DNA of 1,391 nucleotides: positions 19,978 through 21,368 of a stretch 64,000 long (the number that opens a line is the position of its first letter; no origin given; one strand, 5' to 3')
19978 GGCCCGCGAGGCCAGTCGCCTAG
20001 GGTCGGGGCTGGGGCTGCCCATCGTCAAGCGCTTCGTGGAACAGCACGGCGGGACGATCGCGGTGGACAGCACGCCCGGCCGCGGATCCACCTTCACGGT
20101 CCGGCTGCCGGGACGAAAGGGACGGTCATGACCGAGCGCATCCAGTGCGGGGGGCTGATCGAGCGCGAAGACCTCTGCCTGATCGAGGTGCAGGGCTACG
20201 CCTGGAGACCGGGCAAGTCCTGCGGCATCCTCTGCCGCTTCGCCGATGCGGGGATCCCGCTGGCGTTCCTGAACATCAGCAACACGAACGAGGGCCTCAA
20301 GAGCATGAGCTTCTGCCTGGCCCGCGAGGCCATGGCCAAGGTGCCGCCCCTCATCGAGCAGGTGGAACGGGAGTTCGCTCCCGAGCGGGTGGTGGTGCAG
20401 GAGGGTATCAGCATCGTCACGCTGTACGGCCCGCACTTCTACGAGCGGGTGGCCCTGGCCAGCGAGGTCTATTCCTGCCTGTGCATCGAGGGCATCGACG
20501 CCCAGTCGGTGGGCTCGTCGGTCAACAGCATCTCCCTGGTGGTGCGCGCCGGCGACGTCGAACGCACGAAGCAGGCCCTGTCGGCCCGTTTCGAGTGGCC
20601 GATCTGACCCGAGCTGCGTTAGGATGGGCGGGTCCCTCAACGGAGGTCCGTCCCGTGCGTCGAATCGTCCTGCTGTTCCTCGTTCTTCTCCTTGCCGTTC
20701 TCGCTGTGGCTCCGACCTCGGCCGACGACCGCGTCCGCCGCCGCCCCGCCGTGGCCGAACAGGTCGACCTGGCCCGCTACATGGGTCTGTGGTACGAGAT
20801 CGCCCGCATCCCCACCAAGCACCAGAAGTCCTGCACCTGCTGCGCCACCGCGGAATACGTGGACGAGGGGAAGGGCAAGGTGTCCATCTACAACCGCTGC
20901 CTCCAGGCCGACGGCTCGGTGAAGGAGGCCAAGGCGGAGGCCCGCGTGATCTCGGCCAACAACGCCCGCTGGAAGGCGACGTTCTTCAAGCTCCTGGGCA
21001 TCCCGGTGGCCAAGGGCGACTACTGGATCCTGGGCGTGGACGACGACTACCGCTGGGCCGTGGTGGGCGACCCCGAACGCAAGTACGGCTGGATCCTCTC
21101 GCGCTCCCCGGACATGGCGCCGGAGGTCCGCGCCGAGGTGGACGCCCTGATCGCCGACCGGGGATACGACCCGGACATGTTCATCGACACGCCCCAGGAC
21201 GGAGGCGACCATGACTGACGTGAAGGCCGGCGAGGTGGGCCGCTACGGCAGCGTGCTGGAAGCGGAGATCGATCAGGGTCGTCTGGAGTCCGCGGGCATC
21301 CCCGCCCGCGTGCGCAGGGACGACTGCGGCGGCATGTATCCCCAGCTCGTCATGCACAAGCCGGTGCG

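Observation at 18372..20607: Receiver-only response regulator, multi-TM histidine kinase and tandem-ACT protein translationally coupled directly downstream of the [NiFe]-hydrogenase operon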

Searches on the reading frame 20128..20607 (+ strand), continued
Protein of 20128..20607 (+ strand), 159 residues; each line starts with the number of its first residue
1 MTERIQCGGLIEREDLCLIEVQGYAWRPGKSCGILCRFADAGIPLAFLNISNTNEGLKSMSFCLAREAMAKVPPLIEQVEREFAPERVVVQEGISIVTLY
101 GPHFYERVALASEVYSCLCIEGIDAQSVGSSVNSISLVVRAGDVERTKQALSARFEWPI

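Call 25: search_solved_structures(query=A1, max_evalue=0.01, show_alignments=2)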
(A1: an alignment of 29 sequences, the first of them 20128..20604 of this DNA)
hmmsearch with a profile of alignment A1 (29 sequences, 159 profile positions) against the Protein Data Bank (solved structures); distinct sequences matched with E-value up to 0.01: 16.
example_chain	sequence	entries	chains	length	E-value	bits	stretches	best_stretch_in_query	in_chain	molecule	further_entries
3l76_A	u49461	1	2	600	1e-17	67.6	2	19-150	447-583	Aspartokinase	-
6mx1_A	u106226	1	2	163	1.1e-12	51.3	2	83-155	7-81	Bifunctional aspartokinase/homoserine dehydrogenase 1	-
2re1_A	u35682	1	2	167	1.3e-12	51.1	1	3-156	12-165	Aspartokinase, alpha and beta subunits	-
2dtj_A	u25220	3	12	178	1.9e-12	50.5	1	17-156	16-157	Aspartokinase | Aspartokinase LysC beta subunit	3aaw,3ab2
3c1m_A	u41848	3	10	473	4.7e-12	49.2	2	85-155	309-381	Probable aspartokinase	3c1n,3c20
2hmf_A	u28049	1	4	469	4.7e-12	49.2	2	85-155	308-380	Probable aspartokinase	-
3aaw_A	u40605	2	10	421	1.3e-11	47.8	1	18-156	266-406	Aspartokinase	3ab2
3ab4_B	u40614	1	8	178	1.8e-11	47.3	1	17-156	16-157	Aspartokinase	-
5yei_D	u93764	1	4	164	3.9e-11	46.3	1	14-156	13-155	Aspartokinase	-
3ab4_A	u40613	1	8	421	1.3e-10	44.6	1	18-156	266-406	Aspartokinase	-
5yei_C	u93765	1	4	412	3.3e-10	43.2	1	14-156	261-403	Aspartokinase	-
3s1t_A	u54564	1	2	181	8.3e-08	35.4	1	18-155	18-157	Aspartokinase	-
4go5_X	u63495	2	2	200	1.1e-07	35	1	18-155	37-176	Aspartokinase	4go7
3tvi_A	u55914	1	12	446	3.8e-07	33.3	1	55-155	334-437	Aspartokinase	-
2dt9_A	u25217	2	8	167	7.3e-07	32.4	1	17-156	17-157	Aspartokinase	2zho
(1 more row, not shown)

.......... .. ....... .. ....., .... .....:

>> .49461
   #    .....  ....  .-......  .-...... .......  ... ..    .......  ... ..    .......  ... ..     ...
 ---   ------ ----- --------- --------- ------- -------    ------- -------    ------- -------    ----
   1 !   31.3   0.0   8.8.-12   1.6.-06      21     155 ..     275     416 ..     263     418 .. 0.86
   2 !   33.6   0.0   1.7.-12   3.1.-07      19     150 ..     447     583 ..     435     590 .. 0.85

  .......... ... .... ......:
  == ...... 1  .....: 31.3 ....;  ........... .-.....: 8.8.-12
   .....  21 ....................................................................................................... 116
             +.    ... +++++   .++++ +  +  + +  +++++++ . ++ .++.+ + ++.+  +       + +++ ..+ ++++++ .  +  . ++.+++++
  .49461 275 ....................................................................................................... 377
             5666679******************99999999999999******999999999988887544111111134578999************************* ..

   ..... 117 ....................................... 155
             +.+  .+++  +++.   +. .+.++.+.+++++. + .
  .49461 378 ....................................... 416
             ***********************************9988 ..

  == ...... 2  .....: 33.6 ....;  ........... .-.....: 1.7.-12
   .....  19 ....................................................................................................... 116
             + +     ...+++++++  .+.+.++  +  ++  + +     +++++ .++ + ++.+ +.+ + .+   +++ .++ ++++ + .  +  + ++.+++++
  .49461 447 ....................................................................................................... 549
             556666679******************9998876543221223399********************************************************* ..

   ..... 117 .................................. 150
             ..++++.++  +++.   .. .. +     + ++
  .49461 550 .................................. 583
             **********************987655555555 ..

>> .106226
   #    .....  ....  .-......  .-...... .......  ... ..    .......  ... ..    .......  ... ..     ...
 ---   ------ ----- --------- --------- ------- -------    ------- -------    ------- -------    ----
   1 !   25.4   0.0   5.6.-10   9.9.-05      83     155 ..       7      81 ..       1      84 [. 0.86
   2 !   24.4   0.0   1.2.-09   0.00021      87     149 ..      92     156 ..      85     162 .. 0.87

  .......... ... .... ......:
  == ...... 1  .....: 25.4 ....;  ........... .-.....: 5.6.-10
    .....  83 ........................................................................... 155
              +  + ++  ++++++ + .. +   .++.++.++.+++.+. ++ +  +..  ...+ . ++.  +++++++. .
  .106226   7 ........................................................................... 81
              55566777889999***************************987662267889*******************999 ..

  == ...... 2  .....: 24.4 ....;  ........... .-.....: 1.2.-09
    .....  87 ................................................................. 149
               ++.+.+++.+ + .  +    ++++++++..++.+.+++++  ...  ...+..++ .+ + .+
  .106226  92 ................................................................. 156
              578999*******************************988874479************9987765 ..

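Call 34: predict_structure(alignment_id=A1)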
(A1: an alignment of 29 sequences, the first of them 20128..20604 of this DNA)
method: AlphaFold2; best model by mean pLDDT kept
length: 159 residues; sequences in the alignment: 29
mean_pLDDT: 92.1   pTM: 0.84
mean pLDDT of the five models: 92.1, 91.7, 91.4, 91.0, 90.4
residues with pLDDT >= 90: 130; 70-90: 23; 50-70: 6; < 50: 0
segments of 3 or more residues with pLDDT < 50: none
pLDDT, mean of each block of 10 residues (from residue 1): 85 97 87 91 95 93 97 97 95 96 72 93 93 93 97 92
secondary structure, 60 per line:
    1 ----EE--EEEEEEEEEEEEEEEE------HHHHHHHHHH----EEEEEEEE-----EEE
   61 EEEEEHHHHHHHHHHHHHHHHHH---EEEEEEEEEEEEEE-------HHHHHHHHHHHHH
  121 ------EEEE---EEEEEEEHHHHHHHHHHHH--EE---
elements in order: E9-24 H31-40 E45-52 E58-65 H66-83 E87-100 H108-120 E127-130 E134-140 H141-152

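Call 38: fold_search(model_id=the predicted structure, library=pdb)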
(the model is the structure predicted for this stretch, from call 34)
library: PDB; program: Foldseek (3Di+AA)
matches with E <= 10: 1861; with E <= 0.001: 136
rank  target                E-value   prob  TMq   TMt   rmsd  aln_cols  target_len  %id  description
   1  3aaw_D                3.6e-15  1.00  0.84  0.84   3.4       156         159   18  Crystal structure of aspartate kinase from Corynebacterium glutamicum in complex with lysine and threonine (released 2010-06-23)
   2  2dtj_A                5.7e-15  1.00  0.84  0.82   1.9       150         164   17  Crystal structure of regulatory subunit of aspartate kinase from Corynebacterium glutamicum (released 2007-05-01)
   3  3ab4_B                9.5e-15  1.00  0.83  0.84   1.9       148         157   17  Crystal structure of feedback inhibition resistant mutant of aspartate kinase from Corynebacterium glutamicum in compl (released 2010-06-23)
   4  3ab2_D                1.2e-14  1.00  0.81  0.84   2.2       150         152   17  Crystal structure of aspartate kinase from Corynebacterium glutamicum in complex with threonine (released 2010-06-23)
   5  5yei_B                1.5e-14  1.00  0.89  0.90   2.0       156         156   18  Mechanistic insight into the regulation of Pseudomonas aeruginosa aspartate kinase (released 2018-08-29)
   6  3ab4_F                1.8e-14  1.00  0.82  0.88   2.1       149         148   17  Crystal structure of feedback inhibition resistant mutant of aspartate kinase from Corynebacterium glutamicum in compl (released 2010-06-23)
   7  5yei_F                2.7e-14  1.00  0.86  0.90   1.9       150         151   19  Mechanistic insight into the regulation of Pseudomonas aeruginosa aspartate kinase (released 2018-08-29)
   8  3ab4_N                3.0e-14  1.00  0.84  0.86   1.9       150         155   17  Crystal structure of feedback inhibition resistant mutant of aspartate kinase from Corynebacterium glutamicum in compl (released 2010-06-23)
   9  3ab2_L                6.5e-14  1.00  0.82  0.85   2.0       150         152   17  Crystal structure of aspartate kinase from Corynebacterium glutamicum in complex with threonine (released 2010-06-23)
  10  3ab2_H                7.4e-14  1.00  0.82  0.84   2.5       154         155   18  Crystal structure of aspartate kinase from Corynebacterium glutamicum in complex with threonine (released 2010-06-23)
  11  2re1_A                8.5e-14  1.00  0.80  0.85   2.3       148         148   20  Crystal structure of aspartokinase alpha and beta subunits (released 2007-10-09)
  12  4go5                  8.5e-14  1.00  0.78  0.74   2.5       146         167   16  The regulatory subunit of aspartate kinase from Mycobacterium tuberculosis (released 2012-09-05)
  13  3ab4_L                1.0e-13  1.00  0.82  0.84   2.0       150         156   17  Crystal structure of feedback inhibition resistant mutant of aspartate kinase from Corynebacterium glutamicum in compl (released 2010-06-23)
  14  3ab2_J                1.0e-13  1.00  0.82  0.86   2.6       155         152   18  Crystal structure of aspartate kinase from Corynebacterium glutamicum in complex with threonine (released 2010-06-23)
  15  3ab2_F                1.2e-13  1.00  0.83  0.85   2.4       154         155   17  Crystal structure of aspartate kinase from Corynebacterium glutamicum in complex with threonine (released 2010-06-23)
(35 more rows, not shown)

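Call 57: search_protein_representatives(alignment_id=A1)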
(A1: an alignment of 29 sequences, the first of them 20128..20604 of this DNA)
Query: 29 sequences, 159 profile positions. Proteins with E-value up to 0.001 (for the whole library): 1698; up to 1e-10: 214; up to 1e-30: 15. The best 150 are listed.
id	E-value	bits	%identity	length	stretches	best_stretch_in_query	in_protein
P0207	1.5e-72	258.9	-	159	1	1-158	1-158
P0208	2.6e-62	225.6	-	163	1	3-158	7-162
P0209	4.0e-54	199.0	-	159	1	1-159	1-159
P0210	1.2e-52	194.2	-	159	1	1-159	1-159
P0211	1.7e-50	187.3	-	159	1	2-159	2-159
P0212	2.6e-48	180.1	-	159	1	1-159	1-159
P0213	3.8e-45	169.8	-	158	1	3-158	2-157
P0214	7.2e-43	162.4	-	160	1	3-159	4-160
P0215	2.7e-42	160.6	-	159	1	1-159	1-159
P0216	9.1e-38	145.9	-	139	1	52-159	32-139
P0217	7.2e-33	129.9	-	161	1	2-159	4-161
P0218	1.3e-32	129.1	-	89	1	1-88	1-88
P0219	4.4e-32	127.4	-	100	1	60-159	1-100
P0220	7.7e-32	126.6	-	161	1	2-159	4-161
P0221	1.1e-31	126.1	-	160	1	1-159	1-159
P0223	1.7e-27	112.5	-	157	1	3-158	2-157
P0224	1.2e-25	106.5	-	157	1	3-158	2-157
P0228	2.0e-24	102.5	-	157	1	3-158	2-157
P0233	1.1e-23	100.1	-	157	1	1-158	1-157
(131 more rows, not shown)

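Call 61: search_protein_families(library=ncbifam, proteins=[P0223, P0224, P0228, P0233, P0221], max_evalue=0.001)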
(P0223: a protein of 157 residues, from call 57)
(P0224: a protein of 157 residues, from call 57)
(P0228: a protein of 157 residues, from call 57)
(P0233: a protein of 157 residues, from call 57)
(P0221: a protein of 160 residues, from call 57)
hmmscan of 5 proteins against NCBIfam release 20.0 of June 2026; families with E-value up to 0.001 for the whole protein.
P0223 (157 aa): 16 families
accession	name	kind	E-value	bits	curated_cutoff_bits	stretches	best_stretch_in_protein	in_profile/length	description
NF005656.0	PRK07431.1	equivalog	2.4e-17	62.7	657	1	6-156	261-411/587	aspartate kinase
NF005155.0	PRK06635.1-4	equivalog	4.7e-17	62.1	346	1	1-156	248-403/407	aspartate kinase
TIGR00657.1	asp_kinases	subfamily_domain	3.1e-15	56.2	208.7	1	6-154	294-440/442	aspartate kinase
TIGR00656.1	asp_kin_monofn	equivalog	1.4e-14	53.9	402.25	1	5-155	256-405/407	aspartate kinase, monofunctional class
NF004938.0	PRK06291.1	equivalog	1.1e-12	47.4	528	1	6-155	312-462/468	aspartate kinase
NF005153.0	PRK06635.1-1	equivalog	1.3e-11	44.2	585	1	6-156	255-407/421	aspartate kinase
NF006959.0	PRK09436.1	equivalog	4.3e-11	41.6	726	1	3-150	303-455/819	bifunctional aspartate kinase/homoserine dehydrogenase I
NF005154.0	PRK06635.1-2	equivalog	9.7e-11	41.6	376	1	8-156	255-404/407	aspartate kinase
NF005156.0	PRK06635.1-5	equivalog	9.1e-10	37.8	594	1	9-156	255-402/411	aspartate kinase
NF005159.0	PRK06635.2-3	equivalog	2.9e-09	36.4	379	1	25-153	280-404/406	aspartate kinase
NF006540.0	PRK09034.1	equivalog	7.1e-07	28.2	434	1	24-153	319-447/454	aspartate kinase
NF005161.0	PRK06635.2-5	equivalog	9.7e-07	28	586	1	30-155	277-401/402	aspartate kinase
NF005160.0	PRK06635.2-4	equivalog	1.2e-06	27.6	657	1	24-149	266-387/392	aspartate kinase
NF006068.0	PRK08210.1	equivalog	5.4e-06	25.8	474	1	5-156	261-402/405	aspartate kinase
NF006570.0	PRK09084.1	equivalog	1.4e-05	24.3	455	0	87-150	381-444/452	lysine-sensitive aspartokinase 3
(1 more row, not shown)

P0224 (157 aa): 17 families
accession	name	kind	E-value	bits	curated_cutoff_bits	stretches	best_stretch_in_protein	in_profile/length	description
NF005155.0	PRK06635.1-4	equivalog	2.1e-33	115.9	346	1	1-156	248-403/407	aspartate kinase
NF005656.0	PRK07431.1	equivalog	3.8e-32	111.6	657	1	7-156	262-411/587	aspartate kinase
NF005153.0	PRK06635.1-1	equivalog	1.5e-24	86.8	585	1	6-156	255-407/421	aspartate kinase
TIGR00656.1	asp_kin_monofn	equivalog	3.5e-23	82.3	402.25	1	8-155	259-405/407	aspartate kinase, monofunctional class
TIGR00657.1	asp_kinases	subfamily_domain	1.1e-22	80.8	208.7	1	6-154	294-440/442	aspartate kinase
NF005154.0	PRK06635.1-2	equivalog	3.9e-21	75.8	376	1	6-156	253-404/407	aspartate kinase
NF005156.0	PRK06635.1-5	equivalog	2.8e-20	72.4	594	1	11-156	257-402/411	aspartate kinase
NF004938.0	PRK06291.1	equivalog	1.1e-18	67.2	528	1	21-156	329-463/468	aspartate kinase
NF006959.0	PRK09436.1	equivalog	1.8e-16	59.4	726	1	8-154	308-459/819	bifunctional aspartate kinase/homoserine dehydrogenase I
NF005161.0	PRK06635.2-5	equivalog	7.9e-14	51.3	586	1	12-156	259-402/402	aspartate kinase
NF006068.0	PRK08210.1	equivalog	2.3e-13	50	474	1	6-156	262-402/405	aspartate kinase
NF006540.0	PRK09034.1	equivalog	5.3e-10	38.5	434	1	57-150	347-444/454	aspartate kinase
NF005160.0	PRK06635.2-4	equivalog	2.8e-09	36.3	657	1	19-151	261-389/392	aspartate kinase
NF005159.0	PRK06635.2-3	equivalog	1.4e-08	34.2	379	1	29-153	284-404/406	aspartate kinase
NF005157.0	PRK06635.2-1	equivalog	1.2e-06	27.7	832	1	31-155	277-400/401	aspartate kinase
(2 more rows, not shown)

P0228 (157 aa): 16 families
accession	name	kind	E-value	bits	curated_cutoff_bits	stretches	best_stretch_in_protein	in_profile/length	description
NF005155.0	PRK06635.1-4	equivalog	1.9e-32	112.8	346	1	2-155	249-402/407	aspartate kinase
NF005656.0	PRK07431.1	equivalog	4.8e-28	98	657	1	8-155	263-410/587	aspartate kinase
NF005153.0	PRK06635.1-1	equivalog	2.1e-25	89.6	585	1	6-155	255-406/421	aspartate kinase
TIGR00657.1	asp_kinases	subfamily_domain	2.3e-24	86.3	208.7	1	6-155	294-441/442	aspartate kinase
NF005156.0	PRK06635.1-5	equivalog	2e-22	79.5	594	1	8-155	254-401/411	aspartate kinase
TIGR00656.1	asp_kin_monofn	equivalog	8.5e-22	77.7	402.25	1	8-155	259-405/407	aspartate kinase, monofunctional class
NF005154.0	PRK06635.1-2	equivalog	2.1e-21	76.7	376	1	6-155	253-403/407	aspartate kinase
NF004938.0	PRK06291.1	equivalog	1.3e-18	67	528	1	8-155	316-462/468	aspartate kinase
NF006959.0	PRK09436.1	equivalog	1.1e-16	60.1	726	1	10-154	312-459/819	bifunctional aspartate kinase/homoserine dehydrogenase I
NF005161.0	PRK06635.2-5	equivalog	2.6e-13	49.6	586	1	6-155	253-401/402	aspartate kinase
NF006068.0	PRK08210.1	equivalog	1.2e-12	47.8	474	1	6-155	262-401/405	aspartate kinase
NF006540.0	PRK09034.1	equivalog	3.2e-10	39.2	434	1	6-154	299-448/454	aspartate kinase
NF005160.0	PRK06635.2-4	equivalog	3.5e-07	29.4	657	1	17-154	259-392/392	aspartate kinase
NF005157.0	PRK06635.2-1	equivalog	2.4e-05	23.4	832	1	5-155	251-400/401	aspartate kinase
NF005159.0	PRK06635.2-3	equivalog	6e-05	22.2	379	1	57-154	307-405/406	aspartate kinase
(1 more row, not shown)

P0233 (157 aa): 17 families
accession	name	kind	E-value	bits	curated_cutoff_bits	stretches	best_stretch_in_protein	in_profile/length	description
NF005155.0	PRK06635.1-4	equivalog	1.4e-29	103.3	346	1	3-156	249-403/407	aspartate kinase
NF005656.0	PRK07431.1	equivalog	6.5e-29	100.9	657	1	16-156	270-411/587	aspartate kinase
NF005153.0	PRK06635.1-1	equivalog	2e-24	86.4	585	1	3-156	251-407/421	aspartate kinase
TIGR00657.1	asp_kinases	subfamily_domain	1.7e-23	83.4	208.7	1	3-155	290-441/442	aspartate kinase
NF004938.0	PRK06291.1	equivalog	1.4e-21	76.7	528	1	14-156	319-463/468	aspartate kinase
NF006959.0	PRK09436.1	equivalog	1.9e-21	75.9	726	1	4-154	303-459/819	bifunctional aspartate kinase/homoserine dehydrogenase I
TIGR00656.1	asp_kin_monofn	equivalog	4.3e-21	75.4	402.25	1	7-156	257-406/407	aspartate kinase, monofunctional class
NF005154.0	PRK06635.1-2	equivalog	8.4e-20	71.5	376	1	3-156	249-404/407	aspartate kinase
NF005156.0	PRK06635.1-5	equivalog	1.6e-18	66.7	594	1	8-156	253-402/411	aspartate kinase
NF006068.0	PRK08210.1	equivalog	2.9e-11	43.2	474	1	13-156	268-402/405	aspartate kinase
NF006540.0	PRK09034.1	equivalog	7.8e-11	41.2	434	1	60-154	349-448/454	aspartate kinase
NF005160.0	PRK06635.2-4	equivalog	2.3e-09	36.5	657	1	25-154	266-392/392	aspartate kinase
NF005161.0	PRK06635.2-5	equivalog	2.9e-08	33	586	1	34-156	280-402/402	aspartate kinase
NF005159.0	PRK06635.2-3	equivalog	6.9e-08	31.9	379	1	51-154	301-405/406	aspartate kinase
NF006570.0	PRK09084.1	equivalog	4.3e-07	29.4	455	1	86-154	380-448/452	lysine-sensitive aspartokinase 3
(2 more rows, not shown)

P0221 (160 aa): 12 families
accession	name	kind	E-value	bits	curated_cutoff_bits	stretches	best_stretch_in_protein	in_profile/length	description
NF005656.0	PRK07431.1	equivalog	4.6e-16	58.5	657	1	18-157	441-582/587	aspartate kinase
TIGR00657.1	asp_kinases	subfamily_domain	8e-16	58.2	208.7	1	13-155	300-440/442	aspartate kinase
NF005155.0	PRK06635.1-4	equivalog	5.9e-15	55.2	346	1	7-157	253-403/407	aspartate kinase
NF005153.0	PRK06635.1-1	equivalog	2.2e-13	50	585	1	7-157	255-407/421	aspartate kinase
NF005154.0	PRK06635.1-2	equivalog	5.3e-11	42.5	376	1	17-157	263-404/407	aspartate kinase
TIGR00656.1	asp_kin_monofn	equivalog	1.9e-10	40.3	402.25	1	16-156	268-405/407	aspartate kinase, monofunctional class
NF006959.0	PRK09436.1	equivalog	5.7e-10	37.9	726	1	7-147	306-451/819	bifunctional aspartate kinase/homoserine dehydrogenase I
NF005156.0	PRK06635.1-5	equivalog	1.1e-09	37.6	594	1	15-157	260-402/411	aspartate kinase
NF004938.0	PRK06291.1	equivalog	4.1e-08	32.3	528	1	16-157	321-463/468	aspartate kinase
NF006540.0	PRK09034.1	equivalog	5.7e-06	25.2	434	1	16-142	308-435/454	aspartate kinase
NF005159.0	PRK06635.2-3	equivalog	6.3e-06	25.4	379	1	59-145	308-395/406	aspartate kinase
NF006068.0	PRK08210.1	equivalog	0.00011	21.4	474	1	9-157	264-402/405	aspartate kinase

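Call 62: find_related_loci(query=P0221, collection=metagenome_contigs, flank=7000)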
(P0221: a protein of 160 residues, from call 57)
Query P0221 (160 aa) in metagenome_contigs; peptide patterns used: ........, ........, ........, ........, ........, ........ (x = any residue, [..] = any of these).
87 stretches matched a pattern; 1 encode a relative of the query (tblastn E <= 1e-3); 1 distinct loci.
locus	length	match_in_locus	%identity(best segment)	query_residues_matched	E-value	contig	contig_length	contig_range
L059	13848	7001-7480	86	1-160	1e-92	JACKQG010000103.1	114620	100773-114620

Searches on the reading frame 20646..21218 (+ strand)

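Call 75: search_protein_families(library=pfam, proteins=[window:20646-21218:+], max_evalue=0.0001)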
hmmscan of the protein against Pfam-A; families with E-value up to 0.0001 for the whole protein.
window:20646-21218:+ (190 aa): 1 family
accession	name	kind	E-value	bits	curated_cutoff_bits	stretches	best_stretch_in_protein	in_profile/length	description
PF08212.18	Lipocalin_2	-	1.7e-42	145.3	24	1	40-184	1-146/146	Lipocalin-like domain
